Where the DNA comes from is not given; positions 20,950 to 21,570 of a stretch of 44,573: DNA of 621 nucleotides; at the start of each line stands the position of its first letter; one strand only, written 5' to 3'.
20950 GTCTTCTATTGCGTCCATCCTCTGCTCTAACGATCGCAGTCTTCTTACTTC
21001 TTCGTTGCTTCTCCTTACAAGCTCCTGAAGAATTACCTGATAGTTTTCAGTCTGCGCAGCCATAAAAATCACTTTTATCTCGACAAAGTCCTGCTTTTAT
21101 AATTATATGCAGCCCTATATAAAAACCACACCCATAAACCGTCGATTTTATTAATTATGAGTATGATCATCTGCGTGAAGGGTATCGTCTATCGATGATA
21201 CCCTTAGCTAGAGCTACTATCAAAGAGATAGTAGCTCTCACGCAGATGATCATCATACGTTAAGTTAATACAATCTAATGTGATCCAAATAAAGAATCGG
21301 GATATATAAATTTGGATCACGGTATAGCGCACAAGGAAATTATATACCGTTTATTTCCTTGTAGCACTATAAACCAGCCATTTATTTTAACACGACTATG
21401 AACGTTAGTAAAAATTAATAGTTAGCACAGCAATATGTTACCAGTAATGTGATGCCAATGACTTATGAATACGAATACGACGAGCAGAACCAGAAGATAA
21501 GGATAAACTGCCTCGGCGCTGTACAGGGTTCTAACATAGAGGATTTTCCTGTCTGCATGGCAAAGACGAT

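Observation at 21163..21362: Mismatch-free Y-shaped inverted-repeat element plus two further perfect hairpins in the divergent promoter region upstream of the pilus ATPase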

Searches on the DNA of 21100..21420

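Call 81: search_rna_families(source=window, start=21100, end=21420, threshold=evalue, max_evalue=1)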
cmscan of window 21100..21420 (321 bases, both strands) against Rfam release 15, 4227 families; matches with E-value up to 1: 3.
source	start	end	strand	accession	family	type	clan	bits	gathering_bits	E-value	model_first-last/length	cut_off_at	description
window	21163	21253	-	RF03180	mir-3126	Gene; miRNA;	-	24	80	0.023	1-74/74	no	mir-3126 microRNA precursor family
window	21143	21327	+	RF01606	plasmodium_snoR31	Gene; snRNA; snoRNA; HACA-box;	-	23.1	60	0.57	1-145/145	no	small nucleolar RNA snoR31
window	21303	21383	-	RF00827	mir-77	Gene; miRNA;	-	17.8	83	0.22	1-89/89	no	mir-77 microRNA precursor family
